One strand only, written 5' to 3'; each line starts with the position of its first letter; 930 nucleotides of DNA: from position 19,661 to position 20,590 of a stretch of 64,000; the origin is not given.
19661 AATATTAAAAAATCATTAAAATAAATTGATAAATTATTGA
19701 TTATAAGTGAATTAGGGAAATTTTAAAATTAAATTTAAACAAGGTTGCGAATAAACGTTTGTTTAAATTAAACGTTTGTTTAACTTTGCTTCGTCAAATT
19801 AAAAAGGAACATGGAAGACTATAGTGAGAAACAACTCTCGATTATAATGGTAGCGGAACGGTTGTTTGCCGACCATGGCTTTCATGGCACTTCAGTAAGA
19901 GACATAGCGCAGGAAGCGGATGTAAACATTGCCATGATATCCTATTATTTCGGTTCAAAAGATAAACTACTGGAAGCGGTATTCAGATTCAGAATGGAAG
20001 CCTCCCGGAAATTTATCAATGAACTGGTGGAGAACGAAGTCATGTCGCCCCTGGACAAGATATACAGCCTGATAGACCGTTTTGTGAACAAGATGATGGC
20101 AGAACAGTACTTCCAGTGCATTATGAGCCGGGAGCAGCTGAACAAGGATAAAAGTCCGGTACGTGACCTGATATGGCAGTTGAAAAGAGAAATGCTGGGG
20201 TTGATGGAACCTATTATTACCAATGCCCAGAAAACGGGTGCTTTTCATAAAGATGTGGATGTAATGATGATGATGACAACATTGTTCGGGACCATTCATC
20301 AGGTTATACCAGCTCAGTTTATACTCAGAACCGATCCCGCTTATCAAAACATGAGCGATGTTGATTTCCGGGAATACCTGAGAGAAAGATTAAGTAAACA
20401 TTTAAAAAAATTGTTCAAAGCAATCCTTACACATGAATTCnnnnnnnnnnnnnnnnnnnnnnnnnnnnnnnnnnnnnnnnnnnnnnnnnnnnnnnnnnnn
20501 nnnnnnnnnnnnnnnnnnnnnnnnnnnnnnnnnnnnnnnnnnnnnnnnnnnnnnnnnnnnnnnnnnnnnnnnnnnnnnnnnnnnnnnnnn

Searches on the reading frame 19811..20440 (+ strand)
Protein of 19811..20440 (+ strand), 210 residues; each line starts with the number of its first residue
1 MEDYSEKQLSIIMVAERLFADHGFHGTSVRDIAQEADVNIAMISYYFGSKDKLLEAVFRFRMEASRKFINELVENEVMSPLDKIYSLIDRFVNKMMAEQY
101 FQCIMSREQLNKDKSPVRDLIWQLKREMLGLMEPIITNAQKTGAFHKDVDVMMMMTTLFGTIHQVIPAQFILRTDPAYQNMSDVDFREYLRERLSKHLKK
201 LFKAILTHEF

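Call 13: find_encoding_contigs(protein=window:19811-20440:+, flank=6000, max_places=6)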
Protein window:19811-20440:+ (210 aa): 2 contigs read that carry it; 1 place shown.
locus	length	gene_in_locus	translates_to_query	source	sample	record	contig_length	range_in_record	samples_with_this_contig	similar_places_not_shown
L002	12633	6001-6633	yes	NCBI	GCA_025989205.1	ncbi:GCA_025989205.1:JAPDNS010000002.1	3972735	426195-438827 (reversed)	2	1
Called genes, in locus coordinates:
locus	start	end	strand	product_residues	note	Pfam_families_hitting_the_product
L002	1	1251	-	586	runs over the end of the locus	PF00664:ABC_membrane, PF13304:AAA_21 (faint), PF00005:ABC_tran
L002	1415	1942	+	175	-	PF14059:DUF4251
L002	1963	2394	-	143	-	PF00583:Acetyltransf_1, PF13673:Acetyltransf_10, PF13508:Acetyltransf_7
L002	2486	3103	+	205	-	PF00702:Hydrolase, PF13419:HAD_2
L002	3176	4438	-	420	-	PF05195:AMP_N, PF00557:Peptidase_M24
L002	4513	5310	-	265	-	PF20240:DUF6597, PF12833:HTH_18 (weak)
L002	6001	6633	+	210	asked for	PF00440:TetR_N, PF17938:TetR_C_29 (faint), PF08359:TetR_C_4, PF16925:TetR_C_13 (faint)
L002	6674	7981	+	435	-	PF02321:OEP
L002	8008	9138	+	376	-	PF00364:Biotin_lipoyl (faint), PF25917:BSH_RND, PF25919:BSH_CusB (weak), PF25973:BSH_CzcB (weak), PF25984:BSH_YknX (faint), PF25990:Beta-barrel_YknX (faint), PF25876:HH_MFP_RND (faint), PF25954:Beta-barrel_RND_2 (weak)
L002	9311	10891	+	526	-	PF00083:Sugar_tr, PF06609:TRI12 (weak), PF07690:MFS_1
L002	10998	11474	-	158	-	PF00583:Acetyltransf_1, PF13673:Acetyltransf_10, PF13508:Acetyltransf_7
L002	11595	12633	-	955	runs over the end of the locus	PF13620:CarboxypepD_reg, PF13715:CarbopepD_reg_2, PF07715:Plug, PF00593:TonB_dep_Rec_b-barrel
